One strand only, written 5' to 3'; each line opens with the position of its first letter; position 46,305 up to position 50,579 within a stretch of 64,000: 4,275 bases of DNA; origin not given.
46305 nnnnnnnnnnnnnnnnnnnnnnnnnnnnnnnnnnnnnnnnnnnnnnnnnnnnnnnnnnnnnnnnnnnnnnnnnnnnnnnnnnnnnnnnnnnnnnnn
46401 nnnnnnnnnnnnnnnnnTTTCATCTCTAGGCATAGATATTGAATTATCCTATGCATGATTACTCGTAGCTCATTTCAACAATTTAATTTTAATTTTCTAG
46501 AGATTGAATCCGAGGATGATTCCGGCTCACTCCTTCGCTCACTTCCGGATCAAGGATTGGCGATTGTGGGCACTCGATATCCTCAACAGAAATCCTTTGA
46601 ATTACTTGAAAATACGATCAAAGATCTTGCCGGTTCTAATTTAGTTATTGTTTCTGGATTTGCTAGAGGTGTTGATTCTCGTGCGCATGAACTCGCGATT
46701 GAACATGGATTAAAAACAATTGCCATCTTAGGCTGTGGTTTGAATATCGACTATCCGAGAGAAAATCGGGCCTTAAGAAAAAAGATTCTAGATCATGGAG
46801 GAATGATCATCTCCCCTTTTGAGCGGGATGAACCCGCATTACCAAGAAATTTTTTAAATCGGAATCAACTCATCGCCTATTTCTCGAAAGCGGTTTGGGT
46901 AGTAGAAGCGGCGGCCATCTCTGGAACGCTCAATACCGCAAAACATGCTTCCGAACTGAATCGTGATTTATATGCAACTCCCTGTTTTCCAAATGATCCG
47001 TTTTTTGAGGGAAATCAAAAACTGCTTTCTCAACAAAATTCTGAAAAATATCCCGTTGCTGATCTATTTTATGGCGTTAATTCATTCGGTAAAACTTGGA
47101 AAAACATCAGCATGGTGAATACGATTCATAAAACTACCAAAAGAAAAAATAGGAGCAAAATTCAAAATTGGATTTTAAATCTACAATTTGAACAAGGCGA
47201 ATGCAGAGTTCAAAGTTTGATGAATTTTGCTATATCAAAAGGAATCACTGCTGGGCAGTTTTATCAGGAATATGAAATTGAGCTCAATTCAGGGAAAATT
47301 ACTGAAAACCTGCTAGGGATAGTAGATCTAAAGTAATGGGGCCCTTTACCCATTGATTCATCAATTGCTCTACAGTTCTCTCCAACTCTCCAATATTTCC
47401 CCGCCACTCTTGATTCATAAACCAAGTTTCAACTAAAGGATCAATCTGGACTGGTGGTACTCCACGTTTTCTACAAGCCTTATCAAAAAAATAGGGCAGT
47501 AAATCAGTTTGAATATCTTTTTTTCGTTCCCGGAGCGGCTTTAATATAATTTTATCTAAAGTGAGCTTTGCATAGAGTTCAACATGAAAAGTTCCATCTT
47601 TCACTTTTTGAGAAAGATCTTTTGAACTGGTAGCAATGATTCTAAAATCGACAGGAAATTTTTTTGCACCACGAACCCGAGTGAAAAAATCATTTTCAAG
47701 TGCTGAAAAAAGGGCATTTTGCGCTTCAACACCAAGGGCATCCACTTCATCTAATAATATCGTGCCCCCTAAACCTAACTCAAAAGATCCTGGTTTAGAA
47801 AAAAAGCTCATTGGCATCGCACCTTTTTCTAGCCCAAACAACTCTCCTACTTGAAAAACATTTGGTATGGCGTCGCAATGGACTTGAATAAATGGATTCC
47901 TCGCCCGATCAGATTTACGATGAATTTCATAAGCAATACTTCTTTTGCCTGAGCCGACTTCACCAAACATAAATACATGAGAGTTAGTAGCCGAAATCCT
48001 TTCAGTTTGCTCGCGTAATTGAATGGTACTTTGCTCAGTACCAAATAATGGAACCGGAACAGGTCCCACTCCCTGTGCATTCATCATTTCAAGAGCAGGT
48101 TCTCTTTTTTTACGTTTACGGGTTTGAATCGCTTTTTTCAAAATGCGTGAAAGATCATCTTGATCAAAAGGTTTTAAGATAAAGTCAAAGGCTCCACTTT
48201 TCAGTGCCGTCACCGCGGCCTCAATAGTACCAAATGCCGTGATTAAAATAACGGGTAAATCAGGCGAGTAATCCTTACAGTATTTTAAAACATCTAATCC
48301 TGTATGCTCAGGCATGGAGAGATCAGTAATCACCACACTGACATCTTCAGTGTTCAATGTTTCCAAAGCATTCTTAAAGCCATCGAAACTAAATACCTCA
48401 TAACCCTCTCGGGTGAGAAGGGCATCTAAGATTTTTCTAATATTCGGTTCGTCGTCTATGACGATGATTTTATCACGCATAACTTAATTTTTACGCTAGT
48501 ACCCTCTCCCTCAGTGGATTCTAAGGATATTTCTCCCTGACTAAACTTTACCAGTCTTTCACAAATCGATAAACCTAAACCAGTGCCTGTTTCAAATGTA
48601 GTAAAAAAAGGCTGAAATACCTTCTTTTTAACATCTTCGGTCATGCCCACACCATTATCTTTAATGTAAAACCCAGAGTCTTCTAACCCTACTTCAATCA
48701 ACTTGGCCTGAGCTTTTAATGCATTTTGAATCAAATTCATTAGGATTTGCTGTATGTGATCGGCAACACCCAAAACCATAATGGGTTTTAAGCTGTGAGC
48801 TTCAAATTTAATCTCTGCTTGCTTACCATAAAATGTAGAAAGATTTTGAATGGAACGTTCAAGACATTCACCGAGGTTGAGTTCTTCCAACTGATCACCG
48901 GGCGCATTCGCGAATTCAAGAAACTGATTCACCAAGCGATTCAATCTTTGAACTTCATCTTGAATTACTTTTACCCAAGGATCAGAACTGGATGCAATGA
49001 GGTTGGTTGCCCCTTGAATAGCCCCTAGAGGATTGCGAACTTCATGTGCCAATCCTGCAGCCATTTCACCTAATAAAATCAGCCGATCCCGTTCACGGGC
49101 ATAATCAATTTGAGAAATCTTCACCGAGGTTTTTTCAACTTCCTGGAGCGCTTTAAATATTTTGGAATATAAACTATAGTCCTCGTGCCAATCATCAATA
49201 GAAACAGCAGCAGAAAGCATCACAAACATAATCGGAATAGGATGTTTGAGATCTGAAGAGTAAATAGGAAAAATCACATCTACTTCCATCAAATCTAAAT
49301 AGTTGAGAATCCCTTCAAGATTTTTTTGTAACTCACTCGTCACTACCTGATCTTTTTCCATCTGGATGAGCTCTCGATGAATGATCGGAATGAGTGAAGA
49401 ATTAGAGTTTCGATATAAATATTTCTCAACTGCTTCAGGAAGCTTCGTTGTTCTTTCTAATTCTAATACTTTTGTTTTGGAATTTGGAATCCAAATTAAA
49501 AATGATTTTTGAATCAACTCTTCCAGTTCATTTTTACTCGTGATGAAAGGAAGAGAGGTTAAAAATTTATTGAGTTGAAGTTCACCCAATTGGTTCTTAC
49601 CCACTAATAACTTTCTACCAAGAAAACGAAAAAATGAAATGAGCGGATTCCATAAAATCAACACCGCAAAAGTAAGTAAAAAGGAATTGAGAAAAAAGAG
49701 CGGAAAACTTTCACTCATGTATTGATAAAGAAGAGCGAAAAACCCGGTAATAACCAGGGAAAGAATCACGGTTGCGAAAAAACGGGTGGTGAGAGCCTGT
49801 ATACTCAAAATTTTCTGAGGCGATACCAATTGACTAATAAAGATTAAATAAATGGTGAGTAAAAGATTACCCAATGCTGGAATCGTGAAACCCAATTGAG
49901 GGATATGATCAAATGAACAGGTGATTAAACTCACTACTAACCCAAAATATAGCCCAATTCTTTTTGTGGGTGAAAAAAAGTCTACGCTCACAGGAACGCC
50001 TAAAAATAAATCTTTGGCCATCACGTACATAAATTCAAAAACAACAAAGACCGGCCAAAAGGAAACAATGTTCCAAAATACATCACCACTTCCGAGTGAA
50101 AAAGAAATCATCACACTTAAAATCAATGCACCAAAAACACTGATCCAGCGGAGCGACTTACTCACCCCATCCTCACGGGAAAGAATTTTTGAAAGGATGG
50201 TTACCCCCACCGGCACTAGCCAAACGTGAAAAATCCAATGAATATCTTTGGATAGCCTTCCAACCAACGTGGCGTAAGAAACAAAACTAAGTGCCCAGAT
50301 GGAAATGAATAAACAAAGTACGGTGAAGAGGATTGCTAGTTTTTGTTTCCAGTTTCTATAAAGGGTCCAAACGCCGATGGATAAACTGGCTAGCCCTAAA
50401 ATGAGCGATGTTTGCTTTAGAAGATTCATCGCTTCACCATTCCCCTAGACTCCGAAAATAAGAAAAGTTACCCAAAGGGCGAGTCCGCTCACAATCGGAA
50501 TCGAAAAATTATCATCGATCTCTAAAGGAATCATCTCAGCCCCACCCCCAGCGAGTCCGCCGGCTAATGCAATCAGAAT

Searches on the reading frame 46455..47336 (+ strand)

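Call 42: search_protein_families(library=pfam, proteins=[window:46455-47336:+], max_evalue=0.01)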
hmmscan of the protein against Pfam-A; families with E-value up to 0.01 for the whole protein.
window:46455-47336:+ (293 aa): 1 family
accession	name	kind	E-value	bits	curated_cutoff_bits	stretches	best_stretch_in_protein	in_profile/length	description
PF02481.21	DNA_processg_A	-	9.1e-51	172.5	29.6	1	32-194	44-206/212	DNA recombination-mediator protein A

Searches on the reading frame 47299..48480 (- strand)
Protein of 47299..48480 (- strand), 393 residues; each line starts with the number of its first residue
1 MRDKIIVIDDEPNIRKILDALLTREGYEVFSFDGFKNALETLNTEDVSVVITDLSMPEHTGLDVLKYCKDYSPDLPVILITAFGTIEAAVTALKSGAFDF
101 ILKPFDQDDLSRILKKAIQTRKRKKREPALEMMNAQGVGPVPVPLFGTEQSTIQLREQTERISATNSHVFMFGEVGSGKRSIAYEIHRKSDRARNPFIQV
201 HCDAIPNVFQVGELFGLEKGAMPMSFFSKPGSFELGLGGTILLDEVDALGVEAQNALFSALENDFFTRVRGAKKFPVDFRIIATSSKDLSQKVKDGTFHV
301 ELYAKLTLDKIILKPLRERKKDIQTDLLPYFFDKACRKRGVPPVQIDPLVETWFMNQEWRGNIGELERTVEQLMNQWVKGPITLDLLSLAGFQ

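Call 42: search_protein_families(library=pfam, proteins=[window:47299-48480:-], max_evalue=0.01)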
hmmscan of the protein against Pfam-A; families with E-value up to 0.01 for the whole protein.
window:47299-48480:- (393 aa): 7 families
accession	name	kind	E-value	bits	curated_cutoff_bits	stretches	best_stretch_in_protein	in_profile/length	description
PF00158.32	Sigma54_activat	-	6.8e-39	133.7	20.2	1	146-308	2-164/168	Sigma-54 interaction domain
PF00072.30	Response_reg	-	1.4e-29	102.9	30.2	1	5-114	1-110/111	Response regulator receiver domain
PF14532.12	Sigma54_activ_2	-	1.5e-14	54.9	25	1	147-315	2-137/138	Sigma-54 interaction domain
PF25601.1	AAA_lid_14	-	4.4e-11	42.9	27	1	317-388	1-71/87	AAA+ ATPase lid domain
PF07728.20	AAA_5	-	0.00013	22.4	22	1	168-286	1-122/139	AAA domain (dynein-related subfamily)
PF01078.27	Mg_chelatase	-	0.0023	17.8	20.3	0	228-285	97-156/207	Magnesium chelatase, subunit ChlI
PF13191.12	AAA_16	-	0.0052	17.7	32.6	0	145-206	2-68/167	AAA ATPase domain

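Call 50: search_protein_families(library=ncbifam, proteins=[window:47299-48480:-], max_evalue=0.001)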
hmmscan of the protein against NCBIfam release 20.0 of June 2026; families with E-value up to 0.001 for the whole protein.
window:47299-48480:- (393 aa): 117 families (the best 25 are shown)
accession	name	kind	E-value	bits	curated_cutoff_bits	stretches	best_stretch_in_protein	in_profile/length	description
TIGR01818.1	ntrC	equivalog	3.6e-80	270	558.6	1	5-374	1-364/463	nitrogen regulation protein NR(I)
NF008469.0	PRK11361.1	equivalog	2.9e-77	260.3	714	1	3-373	5-372/461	acetoacetate metabolism transcriptional regulator AtoC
NF051870.1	NAssimRespRegNtrX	equivalog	3.2e-73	247.2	600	1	4-374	3-365/452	nitrogen assimilation response regulator NtrX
NF008176.1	PRK10923.1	equivalog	5.3e-70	236.3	620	1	2-372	3-366/469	nitrogen regulation protein NR(I)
NF049963.1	RespRegFlgRCampy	domain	2.6e-57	194.6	750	1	5-370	3-360/429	fla regulon two-component system response regulator FlgR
TIGR02915.1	PEP_resp_reg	equivalog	5.8e-57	193.5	502.6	1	5-372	1-367/445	PEP-CTERM-box response regulator transcription factor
NF041946.1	LuxO_transreg_Vib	equivalog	2.5e-56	191.4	800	1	28-384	22-373/463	quorum-sensing sigma-54 dependent transcriptional regulator LuxO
NF007689.0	PRK10365.1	equivalog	2.5e-55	188.1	760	1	4-372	7-367/441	sigma-54-dependent response regulator transcription factor ZraR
NF011695.0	PRK15115.1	equivalog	2.3e-54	184.9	763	1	4-374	8-365/445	two-component system response regulator GlrR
NF041552.1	TF_PrdR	equivalog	1.7e-51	175.2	795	1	146-385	270-508/577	sigma-54 dependent transcriptional regulator PrdR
NF050807.1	TransRegFlbDCaul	equivalog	2.2e-50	171.9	750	1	154-371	129-345/454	sigma-54-dependent transcriptional regulator FlbD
NF003451.0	PRK05022.1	equivalog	3e-48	164.8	476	1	137-371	187-417/512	nitric oxide reductase transcriptional regulator NorR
NF047793.1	ResRegPgtA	equivalog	1.8e-47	162.1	650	2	3-201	6-198/414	two-component system response regulator PgtA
TIGR01817.1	nifA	equivalog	2.2e-46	158.7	528.85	1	142-372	195-423/534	nif-specific transcriptional activator NifA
NF038308.1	RNA_repair_RtcR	equivalog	3.2e-44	151.7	650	1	30-386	58-431/530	RNA repair transcriptional activator RtcR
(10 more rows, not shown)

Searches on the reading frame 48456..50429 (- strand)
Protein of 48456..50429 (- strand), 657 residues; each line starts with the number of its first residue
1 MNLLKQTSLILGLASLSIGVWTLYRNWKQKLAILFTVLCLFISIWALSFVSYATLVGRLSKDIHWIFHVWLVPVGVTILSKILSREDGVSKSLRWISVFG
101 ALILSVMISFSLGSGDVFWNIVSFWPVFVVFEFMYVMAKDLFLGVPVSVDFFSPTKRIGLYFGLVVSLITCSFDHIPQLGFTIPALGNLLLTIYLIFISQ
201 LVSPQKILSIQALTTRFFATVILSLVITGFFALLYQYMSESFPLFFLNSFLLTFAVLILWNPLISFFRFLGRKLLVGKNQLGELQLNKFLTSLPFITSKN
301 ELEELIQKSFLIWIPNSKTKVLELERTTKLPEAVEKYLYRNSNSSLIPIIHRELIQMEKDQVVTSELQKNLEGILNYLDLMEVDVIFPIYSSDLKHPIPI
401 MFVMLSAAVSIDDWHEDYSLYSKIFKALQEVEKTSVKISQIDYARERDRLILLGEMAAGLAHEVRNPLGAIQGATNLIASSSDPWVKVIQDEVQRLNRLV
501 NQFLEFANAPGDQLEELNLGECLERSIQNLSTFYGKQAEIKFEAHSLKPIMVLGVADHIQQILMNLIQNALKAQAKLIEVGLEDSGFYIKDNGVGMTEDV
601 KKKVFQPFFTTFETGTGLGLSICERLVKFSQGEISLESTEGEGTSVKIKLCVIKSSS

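Call 42: search_protein_families(library=pfam, proteins=[window:48456-50429:-], max_evalue=0.01)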
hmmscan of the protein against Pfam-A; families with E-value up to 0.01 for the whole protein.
window:48456-50429:- (657 aa): 3 families
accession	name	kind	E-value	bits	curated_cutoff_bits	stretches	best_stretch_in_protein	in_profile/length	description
PF02518.31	HATPase_c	-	1.6e-21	77.2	26.4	1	555-650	2-107/111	Histidine kinase-, DNA gyrase B-, and HSP90-like ATPase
PF00512.31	HisKA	-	1.7e-13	50.8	26.9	1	453-508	2-62/66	His Kinase A (phospho-acceptor) domain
PF13589.12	HATPase_c_3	-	7.6e-05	23.2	25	1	561-601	5-50/137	Histidine kinase-, DNA gyrase B-, and HSP90-like ATPase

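Call 50: search_protein_families(library=ncbifam, proteins=[window:48456-50429:-], max_evalue=0.001)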
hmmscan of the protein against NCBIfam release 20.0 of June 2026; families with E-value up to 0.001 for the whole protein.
window:48456-50429:- (657 aa): 74 families (the best 25 are shown)
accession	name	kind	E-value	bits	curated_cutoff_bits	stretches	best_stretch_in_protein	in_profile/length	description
NF008468.0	PRK11360.1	equivalog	3.4e-45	154.5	646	1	445-653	388-609/616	two-component system sensor histidine kinase AtoS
NF053867.1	SprKinKinDBac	equivalog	3.5e-37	128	775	1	445-652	278-497/500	sporulation kinase KinD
NF007688.0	PRK10364.1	equivalog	1.7e-34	119.4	479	1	444-653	231-452/460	two-component system sensor histidine kinase ZraS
NF010411.0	PRK13837.1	equivalog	4e-31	107.8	647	2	448-576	445-578/828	two-component system VirA-like sensor kinase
NF046044.1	PnpS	equivalog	1.2e-26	93.7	400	1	455-650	172-389/390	two-component system histidine kinase PnpS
NF007004.0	PRK09467.1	equivalog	1.2e-24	86.9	415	1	446-652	229-436/440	two-component system sensor histidine kinase EnvZ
NF040750.1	tetrathio_HK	equivalog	2e-24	86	750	1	432-642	316-544/555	tetrathionate respiration histidine kinase TtrS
TIGR02956.1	TMAO_torS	equivalog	2.5e-21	75.6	676.5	1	458-655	469-685/967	TMAO reductase system sensor histidine kinase/response regulator TorS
NF008312.0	PRK11100.1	equivalog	6.5e-21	74.7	356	1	459-650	262-472/477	two-component system sensor histidine kinase CreC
NF033092.0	HK_WalK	equivalog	2.1e-20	72.8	725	1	458-651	377-593/594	cell wall metabolism sensor histidine kinase WalK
NF052574.1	HisKinEspCMyxo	equivalog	5.1e-20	71.2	1200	1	448-650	412-635/785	serine histidine kinase EspC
NF008293.1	PRK11073.1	equivalog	5.4e-20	71.9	240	2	455-574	132-253/349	nitrogen regulation protein NR(II)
NF041777.1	sens_FixL_Rhizob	equivalog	9.5e-20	70.7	850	1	425-652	233-481/485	sensor protein FixL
NF049962.1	HisKinFlgSCampy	equivalog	1.3e-19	70.4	600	1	412-638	89-327/338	fla regulon two-component system sensor histidine kinase FlgS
NF047497.1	HK_LIC_12097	equivalog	1.5e-19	70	500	1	449-649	146-363/367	LIC_12097 family sensor histidine kinase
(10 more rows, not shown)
